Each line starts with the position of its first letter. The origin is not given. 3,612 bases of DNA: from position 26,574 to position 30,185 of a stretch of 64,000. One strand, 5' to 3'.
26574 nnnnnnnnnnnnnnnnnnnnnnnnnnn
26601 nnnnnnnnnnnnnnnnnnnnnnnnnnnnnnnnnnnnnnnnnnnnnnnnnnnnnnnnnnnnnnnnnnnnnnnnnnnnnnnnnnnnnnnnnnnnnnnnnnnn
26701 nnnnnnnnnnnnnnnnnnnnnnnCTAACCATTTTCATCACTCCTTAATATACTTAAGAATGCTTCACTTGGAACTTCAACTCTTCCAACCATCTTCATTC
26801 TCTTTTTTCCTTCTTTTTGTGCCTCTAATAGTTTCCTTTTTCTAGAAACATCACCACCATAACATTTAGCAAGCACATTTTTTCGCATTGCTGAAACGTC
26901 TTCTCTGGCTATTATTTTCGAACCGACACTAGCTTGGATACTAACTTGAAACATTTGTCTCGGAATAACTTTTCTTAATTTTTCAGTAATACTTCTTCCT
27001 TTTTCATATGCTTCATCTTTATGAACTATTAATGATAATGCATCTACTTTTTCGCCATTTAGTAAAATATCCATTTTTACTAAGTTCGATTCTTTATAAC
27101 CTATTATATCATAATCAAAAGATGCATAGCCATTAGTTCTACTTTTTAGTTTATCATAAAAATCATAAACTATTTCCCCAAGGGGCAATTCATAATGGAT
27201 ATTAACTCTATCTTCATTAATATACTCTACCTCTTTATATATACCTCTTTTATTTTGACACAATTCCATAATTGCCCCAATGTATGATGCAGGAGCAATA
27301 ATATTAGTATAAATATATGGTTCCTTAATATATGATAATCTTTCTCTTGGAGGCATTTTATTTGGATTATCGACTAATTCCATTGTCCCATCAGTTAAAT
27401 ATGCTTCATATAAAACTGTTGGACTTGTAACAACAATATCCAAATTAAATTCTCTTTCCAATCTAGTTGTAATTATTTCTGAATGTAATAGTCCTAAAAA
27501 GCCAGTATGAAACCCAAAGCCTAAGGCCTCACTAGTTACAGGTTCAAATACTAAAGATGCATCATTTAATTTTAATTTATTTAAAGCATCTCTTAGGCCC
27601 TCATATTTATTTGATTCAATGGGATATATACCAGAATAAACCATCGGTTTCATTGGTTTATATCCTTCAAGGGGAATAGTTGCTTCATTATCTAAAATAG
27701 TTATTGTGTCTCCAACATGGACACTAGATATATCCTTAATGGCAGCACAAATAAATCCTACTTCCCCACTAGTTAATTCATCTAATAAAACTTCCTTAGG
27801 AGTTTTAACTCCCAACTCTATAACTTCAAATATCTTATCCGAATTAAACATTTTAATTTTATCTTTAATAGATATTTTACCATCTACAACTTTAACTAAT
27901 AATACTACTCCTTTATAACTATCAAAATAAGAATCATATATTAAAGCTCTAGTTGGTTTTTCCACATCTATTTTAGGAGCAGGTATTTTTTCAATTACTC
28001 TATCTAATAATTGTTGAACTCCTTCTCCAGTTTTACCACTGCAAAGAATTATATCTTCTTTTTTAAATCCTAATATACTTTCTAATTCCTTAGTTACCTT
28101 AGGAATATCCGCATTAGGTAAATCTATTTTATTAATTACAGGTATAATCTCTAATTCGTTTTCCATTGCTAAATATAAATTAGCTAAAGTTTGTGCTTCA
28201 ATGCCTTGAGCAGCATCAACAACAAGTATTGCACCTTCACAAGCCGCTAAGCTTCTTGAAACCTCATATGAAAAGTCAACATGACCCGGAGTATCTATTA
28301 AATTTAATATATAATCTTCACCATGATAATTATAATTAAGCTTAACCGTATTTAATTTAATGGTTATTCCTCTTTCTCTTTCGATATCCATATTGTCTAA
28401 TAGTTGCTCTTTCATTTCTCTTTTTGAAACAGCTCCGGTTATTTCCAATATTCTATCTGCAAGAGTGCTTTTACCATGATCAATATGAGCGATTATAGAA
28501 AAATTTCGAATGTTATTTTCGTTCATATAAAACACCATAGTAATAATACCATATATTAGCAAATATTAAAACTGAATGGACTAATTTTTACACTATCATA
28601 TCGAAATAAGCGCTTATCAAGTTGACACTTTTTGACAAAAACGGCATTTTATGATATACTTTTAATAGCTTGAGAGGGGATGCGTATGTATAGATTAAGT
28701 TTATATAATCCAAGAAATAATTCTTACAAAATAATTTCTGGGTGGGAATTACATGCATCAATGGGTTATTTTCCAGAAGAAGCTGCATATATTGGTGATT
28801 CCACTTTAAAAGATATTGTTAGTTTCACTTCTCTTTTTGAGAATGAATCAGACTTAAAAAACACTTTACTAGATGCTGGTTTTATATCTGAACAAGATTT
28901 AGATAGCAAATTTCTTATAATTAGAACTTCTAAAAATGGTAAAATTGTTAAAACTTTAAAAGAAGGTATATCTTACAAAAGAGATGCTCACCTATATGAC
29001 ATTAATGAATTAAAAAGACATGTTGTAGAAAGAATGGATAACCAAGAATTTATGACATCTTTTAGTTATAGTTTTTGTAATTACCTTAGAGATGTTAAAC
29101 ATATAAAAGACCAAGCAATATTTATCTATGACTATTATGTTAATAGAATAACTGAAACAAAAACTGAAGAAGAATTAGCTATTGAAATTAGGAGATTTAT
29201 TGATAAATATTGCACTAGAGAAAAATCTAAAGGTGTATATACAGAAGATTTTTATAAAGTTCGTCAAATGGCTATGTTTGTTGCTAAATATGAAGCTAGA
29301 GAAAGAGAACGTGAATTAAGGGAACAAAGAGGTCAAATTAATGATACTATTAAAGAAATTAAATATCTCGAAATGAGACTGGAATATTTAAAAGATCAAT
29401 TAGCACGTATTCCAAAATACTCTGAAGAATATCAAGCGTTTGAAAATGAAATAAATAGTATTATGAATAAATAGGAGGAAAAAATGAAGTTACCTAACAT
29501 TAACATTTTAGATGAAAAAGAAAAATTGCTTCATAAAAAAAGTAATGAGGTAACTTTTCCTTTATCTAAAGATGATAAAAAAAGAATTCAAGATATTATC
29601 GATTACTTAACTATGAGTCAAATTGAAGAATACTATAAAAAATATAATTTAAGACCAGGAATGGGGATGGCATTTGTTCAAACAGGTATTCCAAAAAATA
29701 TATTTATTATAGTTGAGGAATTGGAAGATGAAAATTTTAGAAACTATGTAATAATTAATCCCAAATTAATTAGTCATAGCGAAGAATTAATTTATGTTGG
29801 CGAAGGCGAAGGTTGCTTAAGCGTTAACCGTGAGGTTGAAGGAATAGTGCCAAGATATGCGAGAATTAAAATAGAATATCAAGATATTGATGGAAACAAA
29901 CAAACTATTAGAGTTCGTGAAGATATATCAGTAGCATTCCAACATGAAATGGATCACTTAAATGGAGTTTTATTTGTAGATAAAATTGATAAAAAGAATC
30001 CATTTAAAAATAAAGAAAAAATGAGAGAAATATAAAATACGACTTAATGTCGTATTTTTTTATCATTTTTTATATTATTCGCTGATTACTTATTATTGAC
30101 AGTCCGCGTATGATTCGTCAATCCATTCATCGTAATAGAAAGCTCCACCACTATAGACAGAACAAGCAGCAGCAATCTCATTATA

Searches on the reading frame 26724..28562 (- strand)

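Call 28: search_protein_families(library=pfam, proteins=[window:26724-28562:-], max_evalue=0.001)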
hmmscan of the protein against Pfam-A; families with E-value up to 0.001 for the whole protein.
window:26724-28562:- (612 aa): 6 families
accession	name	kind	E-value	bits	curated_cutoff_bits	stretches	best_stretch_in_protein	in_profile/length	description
PF00009.33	GTP_EFTU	-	1.3e-58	198.2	26.5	1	17-194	2-187/188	Elongation factor Tu GTP binding domain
PF06421.17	LepA_C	-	3.7e-49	165.8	29.7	1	501-606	1-106/107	GTP-binding protein LepA C-terminus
PF00679.30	EFG_C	-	5.7e-21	74.8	27.9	1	412-499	2-88/89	Elongation factor G C-terminus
PF03144.31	GTP_EFTU_D2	-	2e-06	28.5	30.3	1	218-288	1-73/73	Elongation factor Tu domain 2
PF01926.29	MMR_HSR1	-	3.8e-05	24.2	21.9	1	29-145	10-113/113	50S ribosome-binding GTPase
PF00071.28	Ras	-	0.00019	21.5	21.6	1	62-193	26-160/162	Ras family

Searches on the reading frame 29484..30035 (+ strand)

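Call 28: search_protein_families(library=pfam, proteins=[window:29484-30035:+], max_evalue=0.001)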
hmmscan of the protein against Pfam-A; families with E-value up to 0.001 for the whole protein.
window:29484-30035:+ (183 aa): 1 family
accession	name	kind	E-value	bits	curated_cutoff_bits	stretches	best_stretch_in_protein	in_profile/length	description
PF01327.26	Pep_deformylase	-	1.7e-35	122.4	22.8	1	8-172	4-154/156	Polypeptide deformylase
